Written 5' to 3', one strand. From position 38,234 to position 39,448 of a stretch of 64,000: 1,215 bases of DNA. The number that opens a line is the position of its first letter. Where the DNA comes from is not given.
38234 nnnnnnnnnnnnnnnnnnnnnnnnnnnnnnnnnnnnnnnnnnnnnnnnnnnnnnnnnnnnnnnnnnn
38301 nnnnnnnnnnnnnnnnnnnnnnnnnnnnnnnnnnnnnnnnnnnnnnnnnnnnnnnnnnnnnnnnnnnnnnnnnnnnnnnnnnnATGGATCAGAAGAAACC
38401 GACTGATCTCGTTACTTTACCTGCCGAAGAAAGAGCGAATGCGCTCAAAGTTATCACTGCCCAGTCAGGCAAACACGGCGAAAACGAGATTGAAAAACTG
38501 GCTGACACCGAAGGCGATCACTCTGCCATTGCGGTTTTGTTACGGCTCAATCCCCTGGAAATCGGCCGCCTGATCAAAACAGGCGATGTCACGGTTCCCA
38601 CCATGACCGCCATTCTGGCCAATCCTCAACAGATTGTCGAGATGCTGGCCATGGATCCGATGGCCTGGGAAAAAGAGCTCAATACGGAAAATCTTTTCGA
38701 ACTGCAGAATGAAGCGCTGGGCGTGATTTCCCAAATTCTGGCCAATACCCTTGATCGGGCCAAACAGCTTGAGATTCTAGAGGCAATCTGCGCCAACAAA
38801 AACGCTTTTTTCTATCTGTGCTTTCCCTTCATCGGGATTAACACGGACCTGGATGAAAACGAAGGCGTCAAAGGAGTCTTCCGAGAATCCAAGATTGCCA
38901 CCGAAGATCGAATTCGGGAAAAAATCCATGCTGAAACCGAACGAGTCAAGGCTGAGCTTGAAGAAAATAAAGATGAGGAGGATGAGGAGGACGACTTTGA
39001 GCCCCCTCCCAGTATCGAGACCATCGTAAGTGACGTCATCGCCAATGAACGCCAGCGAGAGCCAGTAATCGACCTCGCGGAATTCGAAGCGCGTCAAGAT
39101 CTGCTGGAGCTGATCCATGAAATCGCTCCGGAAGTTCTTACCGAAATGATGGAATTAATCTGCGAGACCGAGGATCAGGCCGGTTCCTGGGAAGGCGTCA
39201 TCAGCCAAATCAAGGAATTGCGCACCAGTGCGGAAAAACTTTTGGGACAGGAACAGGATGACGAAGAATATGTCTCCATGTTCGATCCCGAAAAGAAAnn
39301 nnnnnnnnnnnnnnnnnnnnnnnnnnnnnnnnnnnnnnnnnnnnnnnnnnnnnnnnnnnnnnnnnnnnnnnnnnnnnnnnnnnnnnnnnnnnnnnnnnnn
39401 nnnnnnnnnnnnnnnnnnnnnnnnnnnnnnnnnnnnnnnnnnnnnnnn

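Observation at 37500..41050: GC-rich four-gene plus-strand operon (J-domain protein plus three acidic or alpha-helical unknowns) with phage-like expression signals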

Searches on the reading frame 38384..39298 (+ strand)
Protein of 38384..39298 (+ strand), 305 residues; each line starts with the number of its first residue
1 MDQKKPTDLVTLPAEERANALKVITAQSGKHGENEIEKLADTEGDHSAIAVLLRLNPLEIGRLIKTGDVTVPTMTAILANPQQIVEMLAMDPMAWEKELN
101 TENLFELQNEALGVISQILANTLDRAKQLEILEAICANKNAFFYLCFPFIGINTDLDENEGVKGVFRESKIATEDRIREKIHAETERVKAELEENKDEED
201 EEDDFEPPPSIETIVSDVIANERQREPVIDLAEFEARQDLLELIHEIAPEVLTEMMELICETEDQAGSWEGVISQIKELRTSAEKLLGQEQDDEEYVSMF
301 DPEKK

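Call 8: search_protein_families(library=pfam, proteins=[window:38384-39298:+], max_evalue=1)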
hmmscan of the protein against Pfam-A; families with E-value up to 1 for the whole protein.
window:38384-39298:+ (305 aa): 2 families
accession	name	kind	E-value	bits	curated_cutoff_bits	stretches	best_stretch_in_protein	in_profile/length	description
PF25767.1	ARM_TBCD_2nd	-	0.00098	19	29.7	1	181-279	45-143/245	Tubulin-specific chaperone D-like, ARM repeats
PF15387.11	DUF4611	-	0.066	13.8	32.1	0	254-290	13-49/96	Domain of unknown function (DUF4611)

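Call 9: search_protein_families(library=phrogs, proteins=[window:38384-39298:+], max_evalue=1)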
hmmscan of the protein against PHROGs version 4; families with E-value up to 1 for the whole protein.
window:38384-39298:+ (305 aa): 1 family
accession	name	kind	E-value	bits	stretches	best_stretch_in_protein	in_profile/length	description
phrog_22914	-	unknown function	0.15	12.7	0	77-102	26-51/54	-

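Call 10: search_protein_families(library=padloc, proteins=[window:38384-39298:+], max_evalue=1)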
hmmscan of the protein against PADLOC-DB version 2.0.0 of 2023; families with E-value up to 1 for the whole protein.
window:38384-39298:+ (305 aa): 0 families

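Call 29: search_protein_families(library=ncbifam, proteins=[window:38384-39298:+], max_evalue=1)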
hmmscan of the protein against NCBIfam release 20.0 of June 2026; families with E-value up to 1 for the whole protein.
window:38384-39298:+ (305 aa): 2 families
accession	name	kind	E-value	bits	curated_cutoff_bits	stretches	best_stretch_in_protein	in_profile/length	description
NF047889.1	ColdAdpAtcB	equivalog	3e-16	59.6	440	2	21-160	12-153/252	cold adaptation protein AtcB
NF038193.1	VI_Cas13c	exception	0.076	11.1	150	1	117-199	337-417/865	type VI-C CRISPR-associated RNA-guided ribonuclease Cas13c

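Call 31: find_homologous_proteins(query=window:38384-39298:+)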
Query window:38384-39298:+ (305 aa): 2 proteins with E <= 0.001 among 1837 candidates.
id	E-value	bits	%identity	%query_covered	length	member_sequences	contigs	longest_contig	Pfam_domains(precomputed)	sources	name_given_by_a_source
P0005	8.5e-191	650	100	100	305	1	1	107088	PF27450.1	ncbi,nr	ncbi:MAG: hypothetical protein NTZ49_03675 [Candidatus Parcubacteria bacterium]|nr:hypothetical prot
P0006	2.4e-167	574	87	100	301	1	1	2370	PF27450.1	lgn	-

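Call 35: find_related_loci(query=A1, collection=genome_contigs, flank=8000)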
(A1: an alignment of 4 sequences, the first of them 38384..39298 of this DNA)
Query A1 (305 aa) in genome_contigs; peptide patterns used: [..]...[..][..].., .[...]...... (x = any residue, [..] = any of these).
251 stretches matched a pattern; 2 encode a relative of the query (tblastn E <= 1e-3); 2 distinct loci.
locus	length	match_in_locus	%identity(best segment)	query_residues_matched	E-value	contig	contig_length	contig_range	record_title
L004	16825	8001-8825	34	1-305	7e-49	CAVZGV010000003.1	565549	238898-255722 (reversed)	MAG: Candidatus Falkowbacteria bacterium isolate MFD04716.bin.1.162 genome assembly, contig: contig_23783, whole genome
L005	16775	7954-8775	46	1-305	6e-42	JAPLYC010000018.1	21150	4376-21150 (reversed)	MAG: Candidatus Parcubacteria bacterium isolate LacPavin_0920_SED3_MAG_40_21 LacPavin_0920_SED3_scaffold_2075890, whole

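Call 36: find_encoding_contigs(protein=P0006, flank=5000)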
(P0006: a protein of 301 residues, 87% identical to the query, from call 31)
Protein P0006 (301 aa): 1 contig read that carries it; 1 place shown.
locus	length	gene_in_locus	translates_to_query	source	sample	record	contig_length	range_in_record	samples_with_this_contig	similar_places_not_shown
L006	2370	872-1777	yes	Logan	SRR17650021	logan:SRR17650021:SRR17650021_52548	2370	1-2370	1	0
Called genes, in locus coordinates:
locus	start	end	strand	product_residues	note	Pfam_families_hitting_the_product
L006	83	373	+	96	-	PF00226:DnaJ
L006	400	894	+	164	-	-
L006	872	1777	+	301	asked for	PF27450:AtcB_C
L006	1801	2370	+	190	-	?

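Call 39: find_homologous_proteins(query=A1, max_evalue=0.01)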
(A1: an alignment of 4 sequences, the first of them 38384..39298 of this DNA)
Query A1 (4 sequences) (305 aa, profile of the alignment): 8 proteins with E <= 0.01 among 8000 candidates.
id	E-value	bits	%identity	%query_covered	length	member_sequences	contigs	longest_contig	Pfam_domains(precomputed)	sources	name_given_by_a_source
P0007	8.9e-143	492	34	100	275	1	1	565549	PF27486.1,PF27450.1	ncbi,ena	-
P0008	9.8e-139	479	46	50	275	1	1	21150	PF27486.1,PF27450.1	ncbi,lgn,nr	ncbi:MAG: hypothetical protein NTX82_01090 [Candidatus Parcubacteria bacterium]|nr:hypothetical prot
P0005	1.1e-136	472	100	100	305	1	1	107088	PF27450.1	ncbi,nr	ncbi:MAG: hypothetical protein NTZ49_03675 [Candidatus Parcubacteria bacterium]|nr:hypothetical prot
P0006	7.9e-133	460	87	100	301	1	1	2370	PF27450.1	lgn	-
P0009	1.4e-84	302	33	97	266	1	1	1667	PF27486.1,PF27450.1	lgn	-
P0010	8.4e-69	250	34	98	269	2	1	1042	PF27486.1,PF27450.1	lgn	-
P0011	1.0e-68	249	35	98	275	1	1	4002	PF27486.1,PF27450.1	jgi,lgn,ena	-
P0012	8.3e-68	246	37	90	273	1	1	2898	PF27486.1,PF27450.1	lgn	-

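Call 50: search_solved_structures(query=A2, max_evalue=1)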
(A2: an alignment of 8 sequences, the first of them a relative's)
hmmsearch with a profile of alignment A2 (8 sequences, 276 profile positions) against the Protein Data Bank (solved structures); distinct sequences matched with E-value up to 1: 0.

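Call 51: search_protein_representatives(alignment_id=A2)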
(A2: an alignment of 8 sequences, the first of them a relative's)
Query: 8 sequences, 276 profile positions. Proteins with E-value up to 0.001 (for the whole library): 102; up to 1e-10: 63; up to 1e-30: 9. The best 102 are listed.
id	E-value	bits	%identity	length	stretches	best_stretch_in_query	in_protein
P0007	2.0e-126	437.3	-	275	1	1-276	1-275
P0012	4.1e-116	403.4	-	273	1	3-275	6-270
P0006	4.7e-112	390.1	-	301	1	1-275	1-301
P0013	6.8e-79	281.3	-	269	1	3-274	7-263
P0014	3.8e-66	239.5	-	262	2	5-155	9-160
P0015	1.2e-61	224.8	-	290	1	7-275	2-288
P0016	5.4e-60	219.3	-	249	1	10-271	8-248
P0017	1.1e-34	136.3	-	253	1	12-260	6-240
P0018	9.8e-34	133.2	-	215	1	21-185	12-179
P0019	4.4e-28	114.7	-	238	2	16-160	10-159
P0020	5.2e-26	107.9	-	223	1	20-161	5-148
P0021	7.2e-26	107.4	-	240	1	5-172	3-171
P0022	5.0e-25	104.6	-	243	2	18-159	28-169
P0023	4.2e-24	101.6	-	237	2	4-152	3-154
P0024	6.4e-24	101.0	-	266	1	5-272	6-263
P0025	7.3e-24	100.8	-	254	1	14-271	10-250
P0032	1.7e-21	93.1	-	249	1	21-227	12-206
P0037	1.7e-19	86.5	-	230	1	23-206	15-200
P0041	6.1e-18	81.4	-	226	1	14-161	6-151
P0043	1.7e-17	79.9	-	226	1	11-162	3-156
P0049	4.7e-16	75.2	-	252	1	22-232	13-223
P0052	8.0e-16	74.4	-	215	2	21-153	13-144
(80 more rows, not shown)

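Call 53: list_cluster_members(proteins=[P0013, P0014, P0015, P0016, P0017, P0018, P0019, P0020, P0024, P0049])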
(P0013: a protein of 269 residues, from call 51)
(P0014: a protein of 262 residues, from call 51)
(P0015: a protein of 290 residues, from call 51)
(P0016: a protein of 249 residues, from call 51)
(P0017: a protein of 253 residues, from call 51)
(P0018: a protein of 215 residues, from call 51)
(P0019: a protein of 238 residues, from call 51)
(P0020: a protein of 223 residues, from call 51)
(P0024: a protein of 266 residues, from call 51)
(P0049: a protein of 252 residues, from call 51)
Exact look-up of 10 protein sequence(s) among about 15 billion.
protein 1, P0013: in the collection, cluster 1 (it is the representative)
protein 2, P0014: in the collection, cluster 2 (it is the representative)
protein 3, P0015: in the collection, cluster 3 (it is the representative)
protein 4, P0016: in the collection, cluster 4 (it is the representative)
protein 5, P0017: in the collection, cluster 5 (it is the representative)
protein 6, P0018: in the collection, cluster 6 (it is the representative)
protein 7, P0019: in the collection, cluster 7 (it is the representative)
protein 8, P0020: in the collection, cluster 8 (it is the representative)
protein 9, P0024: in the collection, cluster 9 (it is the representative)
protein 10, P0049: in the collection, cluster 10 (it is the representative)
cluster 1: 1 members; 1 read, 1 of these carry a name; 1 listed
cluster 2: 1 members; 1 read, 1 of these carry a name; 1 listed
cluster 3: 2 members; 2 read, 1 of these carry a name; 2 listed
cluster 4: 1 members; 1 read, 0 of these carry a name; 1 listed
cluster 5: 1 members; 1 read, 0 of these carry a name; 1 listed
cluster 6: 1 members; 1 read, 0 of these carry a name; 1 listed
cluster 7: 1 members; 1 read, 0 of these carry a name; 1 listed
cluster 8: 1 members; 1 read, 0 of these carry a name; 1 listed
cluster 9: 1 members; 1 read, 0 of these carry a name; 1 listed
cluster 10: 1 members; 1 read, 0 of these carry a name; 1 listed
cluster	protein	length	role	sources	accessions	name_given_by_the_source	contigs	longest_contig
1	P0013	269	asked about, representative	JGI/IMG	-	hypothetical protein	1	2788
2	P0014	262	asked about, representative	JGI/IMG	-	hypothetical protein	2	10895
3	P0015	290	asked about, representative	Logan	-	-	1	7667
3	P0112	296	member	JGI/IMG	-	hypothetical protein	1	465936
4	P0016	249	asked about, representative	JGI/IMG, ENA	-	-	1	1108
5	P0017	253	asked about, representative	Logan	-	-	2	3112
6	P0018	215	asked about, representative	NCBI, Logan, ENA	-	-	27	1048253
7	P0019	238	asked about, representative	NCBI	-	-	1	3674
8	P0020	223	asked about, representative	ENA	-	-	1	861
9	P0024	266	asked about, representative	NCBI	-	-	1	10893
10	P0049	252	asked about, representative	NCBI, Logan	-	-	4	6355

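Call 56: search_protein_families(library=ncbifam, proteins=[P0025, P0032, P0037, P0041, P0043, P0052, P0017, P0018, P0015, P0013], max_evalue=0.001)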
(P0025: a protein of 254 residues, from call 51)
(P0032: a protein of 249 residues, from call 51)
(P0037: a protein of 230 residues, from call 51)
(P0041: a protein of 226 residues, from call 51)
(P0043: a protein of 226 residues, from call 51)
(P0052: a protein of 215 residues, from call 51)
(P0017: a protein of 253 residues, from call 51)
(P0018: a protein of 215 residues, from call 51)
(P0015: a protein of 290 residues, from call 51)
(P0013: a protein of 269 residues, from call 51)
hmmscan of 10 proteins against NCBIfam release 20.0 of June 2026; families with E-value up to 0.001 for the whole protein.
P0025 (254 aa): 1 family
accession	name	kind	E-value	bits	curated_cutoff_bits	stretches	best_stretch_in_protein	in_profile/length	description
NF047889.1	ColdAdpAtcB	equivalog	7.8e-134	444.9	440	1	3-254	2-252/252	cold adaptation protein AtcB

P0032 (249 aa): 1 family
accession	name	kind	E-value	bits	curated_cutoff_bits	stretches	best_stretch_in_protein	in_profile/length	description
NF047889.1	ColdAdpAtcB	equivalog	2.5e-13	50.1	440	1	6-244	6-248/252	cold adaptation protein AtcB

P0037 (230 aa): 1 family
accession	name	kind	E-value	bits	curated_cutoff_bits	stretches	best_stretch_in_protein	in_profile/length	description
NF047889.1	ColdAdpAtcB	equivalog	1.1e-10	41.5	440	1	8-173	7-174/252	cold adaptation protein AtcB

P0041 (226 aa): 1 family
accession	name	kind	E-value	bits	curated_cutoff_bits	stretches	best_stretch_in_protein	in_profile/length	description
NF047889.1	ColdAdpAtcB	equivalog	1.7e-09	37.5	440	1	33-146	32-145/252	cold adaptation protein AtcB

P0043 (226 aa): 1 family
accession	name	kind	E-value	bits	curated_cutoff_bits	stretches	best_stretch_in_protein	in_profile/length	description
NF047889.1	ColdAdpAtcB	equivalog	1.3e-14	54.3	440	1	11-161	10-159/252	cold adaptation protein AtcB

P0052 (215 aa): 1 family
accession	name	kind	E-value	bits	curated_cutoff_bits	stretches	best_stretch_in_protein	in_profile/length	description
NF047889.1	ColdAdpAtcB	equivalog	8.7e-30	104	440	1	10-176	9-174/252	cold adaptation protein AtcB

P0017 (253 aa): 1 family
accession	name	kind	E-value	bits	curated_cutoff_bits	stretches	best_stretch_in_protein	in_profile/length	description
NF047889.1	ColdAdpAtcB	equivalog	4.7e-20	72.1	440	1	25-227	20-229/252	cold adaptation protein AtcB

P0018 (215 aa): 1 family
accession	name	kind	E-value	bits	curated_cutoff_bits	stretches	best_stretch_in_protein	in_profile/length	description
NF047889.1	ColdAdpAtcB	equivalog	9.8e-23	80.9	440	1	7-155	7-155/252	cold adaptation protein AtcB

P0015 (290 aa): 1 family
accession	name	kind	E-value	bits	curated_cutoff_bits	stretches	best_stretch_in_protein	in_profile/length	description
NF047889.1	ColdAdpAtcB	equivalog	3.6e-12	46.3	440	1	14-255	10-223/252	cold adaptation protein AtcB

P0013 (269 aa): 1 family
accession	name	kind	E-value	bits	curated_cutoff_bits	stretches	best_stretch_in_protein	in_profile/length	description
NF047889.1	ColdAdpAtcB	equivalog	2.8e-21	76.1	440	1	23-260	10-248/252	cold adaptation protein AtcB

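Call 57: find_encoding_contigs(protein=P0018, flank=6000, max_places=4)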
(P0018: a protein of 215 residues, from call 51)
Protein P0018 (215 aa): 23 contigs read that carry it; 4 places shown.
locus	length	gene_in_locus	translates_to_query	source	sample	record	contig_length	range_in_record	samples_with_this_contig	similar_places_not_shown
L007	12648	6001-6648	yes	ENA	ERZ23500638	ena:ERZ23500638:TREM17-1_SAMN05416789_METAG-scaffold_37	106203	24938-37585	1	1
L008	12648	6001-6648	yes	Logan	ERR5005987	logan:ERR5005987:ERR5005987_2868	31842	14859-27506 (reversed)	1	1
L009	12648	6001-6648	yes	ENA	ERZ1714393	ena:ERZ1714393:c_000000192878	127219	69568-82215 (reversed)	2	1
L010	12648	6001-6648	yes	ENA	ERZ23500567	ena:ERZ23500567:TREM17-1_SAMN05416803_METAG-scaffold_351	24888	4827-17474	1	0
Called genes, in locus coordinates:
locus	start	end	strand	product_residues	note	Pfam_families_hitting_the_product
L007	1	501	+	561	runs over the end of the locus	PF00732:GMC_oxred_N, PF05199:GMC_oxred_C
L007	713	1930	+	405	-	PF02028:BCCT (faint)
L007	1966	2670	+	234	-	PF09694:Gcw_chp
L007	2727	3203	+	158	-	PF22381:Staph_reg_Sar_Rot, PF12802:MarR_2, PF01047:MarR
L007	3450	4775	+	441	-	PF00202:Aminotran_3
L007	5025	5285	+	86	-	PF00226:DnaJ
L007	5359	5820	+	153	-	PF27445:AtcA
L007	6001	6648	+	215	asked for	PF27486:AtcB_N, PF27450:AtcB_C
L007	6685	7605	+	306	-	-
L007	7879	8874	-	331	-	PF03150:CCP_MauG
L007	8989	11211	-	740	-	PF00141:peroxidase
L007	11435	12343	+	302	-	PF00126:HTH_1, PF03466:LysR_substrate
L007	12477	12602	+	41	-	-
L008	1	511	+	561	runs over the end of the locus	PF00732:GMC_oxred_N, PF05199:GMC_oxred_C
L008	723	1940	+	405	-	PF02028:BCCT (faint)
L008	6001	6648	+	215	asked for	PF27486:AtcB_N, PF27450:AtcB_C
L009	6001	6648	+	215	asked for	PF27486:AtcB_N, PF27450:AtcB_C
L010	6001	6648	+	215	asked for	PF27486:AtcB_N, PF27450:AtcB_C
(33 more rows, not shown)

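Call 58: find_encoding_contigs(protein=P0025, flank=5000, max_places=3)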
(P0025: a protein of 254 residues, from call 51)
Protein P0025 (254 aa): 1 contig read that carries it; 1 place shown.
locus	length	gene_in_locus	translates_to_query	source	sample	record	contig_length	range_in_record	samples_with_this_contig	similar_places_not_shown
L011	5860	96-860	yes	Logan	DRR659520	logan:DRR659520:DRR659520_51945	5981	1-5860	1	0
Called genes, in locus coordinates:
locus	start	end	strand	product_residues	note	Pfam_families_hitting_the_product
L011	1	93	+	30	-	?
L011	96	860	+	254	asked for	PF27486:AtcB_N, PF27450:AtcB_C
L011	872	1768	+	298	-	-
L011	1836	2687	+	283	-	PF01163:RIO1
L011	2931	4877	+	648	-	PF03783:CsgG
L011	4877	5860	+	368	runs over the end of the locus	?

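Call 64: find_encoding_contigs(protein=P0112, flank=8000, max_places=2)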
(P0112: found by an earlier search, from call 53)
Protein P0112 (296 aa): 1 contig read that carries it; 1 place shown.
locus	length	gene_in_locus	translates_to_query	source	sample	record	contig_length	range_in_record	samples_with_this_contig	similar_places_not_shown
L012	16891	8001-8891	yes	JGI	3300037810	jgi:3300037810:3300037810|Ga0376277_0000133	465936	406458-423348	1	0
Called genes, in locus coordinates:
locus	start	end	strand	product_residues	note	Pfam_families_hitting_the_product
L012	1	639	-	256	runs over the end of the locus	-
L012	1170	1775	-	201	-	PF01726:LexA_DNA_bind, PF00717:Peptidase_S24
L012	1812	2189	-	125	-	PF05635:23S_rRNA_IVP, PF22296:bAvd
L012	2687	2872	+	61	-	-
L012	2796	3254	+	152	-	-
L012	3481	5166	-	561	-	-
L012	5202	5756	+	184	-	-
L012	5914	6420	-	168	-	-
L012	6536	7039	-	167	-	-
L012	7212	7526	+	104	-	PF00226:DnaJ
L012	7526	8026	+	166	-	-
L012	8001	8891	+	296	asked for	PF27450:AtcB_C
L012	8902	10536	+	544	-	-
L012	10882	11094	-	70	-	-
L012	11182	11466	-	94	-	-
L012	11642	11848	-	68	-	PF04070:DUF378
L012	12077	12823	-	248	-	-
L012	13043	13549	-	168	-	-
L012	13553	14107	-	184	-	PF01863:YgjP-like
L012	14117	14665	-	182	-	-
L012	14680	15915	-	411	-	PF00890:FAD_binding_2, PF01134:GIDA (faint), PF03486:HI0933_like, PF07992:Pyr_redox_2 (weak), PF12831:FAD_oxidored, PF13450:NAD_binding_8 (weak), PF07992:Pyr_redox_2 (weak), PF22780:HI0933_like_1st, +3 more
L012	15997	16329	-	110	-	-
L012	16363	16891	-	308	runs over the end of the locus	-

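Call 65: find_encoding_contigs(protein=P0014, flank=8000, max_places=2)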
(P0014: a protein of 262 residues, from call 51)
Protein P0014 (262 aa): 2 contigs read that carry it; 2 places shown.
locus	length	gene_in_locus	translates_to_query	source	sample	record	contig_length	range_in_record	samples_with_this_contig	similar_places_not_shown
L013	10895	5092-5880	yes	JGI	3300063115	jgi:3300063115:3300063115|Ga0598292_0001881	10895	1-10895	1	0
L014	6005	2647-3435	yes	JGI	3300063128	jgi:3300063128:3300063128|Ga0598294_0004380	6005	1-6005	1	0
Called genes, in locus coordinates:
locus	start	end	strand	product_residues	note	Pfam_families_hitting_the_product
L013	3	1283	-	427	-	?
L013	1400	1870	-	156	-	PF01625:PMSR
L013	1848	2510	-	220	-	-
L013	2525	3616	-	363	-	PF09587:PGA_cap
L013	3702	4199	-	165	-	-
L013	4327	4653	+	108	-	PF00226:DnaJ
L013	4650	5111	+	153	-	PF27445:AtcA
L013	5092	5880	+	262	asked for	PF27486:AtcB_N (faint), PF27450:AtcB_C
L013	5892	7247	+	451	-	PF19676:DUF6178 (weak)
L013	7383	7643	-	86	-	PF01541:GIY-YIG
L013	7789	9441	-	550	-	PF05496:RuvB_N (faint), PF13177:DNA_pol3_delta2, PF00004:AAA, PF07728:AAA_5 (weak), PF13401:AAA_22 (weak), PF22608:DNAX_ATPase_lid (weak), PF12169:DNA_pol3_gamma3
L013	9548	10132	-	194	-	-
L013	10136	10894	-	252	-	?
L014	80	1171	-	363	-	PF09587:PGA_cap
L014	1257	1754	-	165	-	-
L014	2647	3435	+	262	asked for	PF27486:AtcB_N (faint), PF27450:AtcB_C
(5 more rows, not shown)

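Call 75: find_related_loci(query=A2, collection=viral_contigs, flank=5000)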
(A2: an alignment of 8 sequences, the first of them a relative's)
Query A2 (305 aa) in viral_contigs; peptide patterns used: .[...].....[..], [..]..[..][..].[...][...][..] (x = any residue, [..] = any of these).
118 stretches matched a pattern, but none encodes a relative of the query by tblastn (E <= 1e-3).

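Call 77: search_dna_similar(query=window:38384-39298:+, collection=phages, mode=protein, max_evalue=0.001)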
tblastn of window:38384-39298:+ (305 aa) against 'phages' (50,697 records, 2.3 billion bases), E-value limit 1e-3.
No match.

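Call 78: search_dna_similar(query=window:38384-39298:+, collection=plasmids, mode=protein, max_evalue=0.001)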
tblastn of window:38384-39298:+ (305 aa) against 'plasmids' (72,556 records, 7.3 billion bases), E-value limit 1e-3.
Records with a match: 1; places in all: 1; records where one place covers at least 80% of the query: 1.
Best place of each record, by identity: <60% 1.
By first word of the organism name: Aeromonas 1.
By predicted mobility (MOB-suite, as given by PLSDB): non-mobilizable 1.
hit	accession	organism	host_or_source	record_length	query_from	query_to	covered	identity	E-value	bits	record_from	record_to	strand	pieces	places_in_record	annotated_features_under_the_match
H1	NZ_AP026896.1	Aeromonas caviae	Microbe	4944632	30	276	81%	22.7%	9e-9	64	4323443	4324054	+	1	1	none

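Call 79: get_annotated_region(hit=H1, flank=3000)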
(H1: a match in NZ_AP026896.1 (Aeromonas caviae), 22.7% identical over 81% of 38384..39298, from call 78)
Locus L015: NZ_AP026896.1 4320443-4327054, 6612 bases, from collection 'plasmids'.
description: Aeromonas caviae strain KAM479 plasmid pKAM479_3, complete sequence
organism: Aeromonas caviae (NCBI taxid 648)
taxonomy: Bacteria; Pseudomonadota; Gammaproteobacteria; Aeromonadales; Aeromonadaceae; Aeromonas; Aeromonas caviae
host: -; source: Microbe; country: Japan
typing (MOB-suite, as given by PLSDB): non-mobilizable
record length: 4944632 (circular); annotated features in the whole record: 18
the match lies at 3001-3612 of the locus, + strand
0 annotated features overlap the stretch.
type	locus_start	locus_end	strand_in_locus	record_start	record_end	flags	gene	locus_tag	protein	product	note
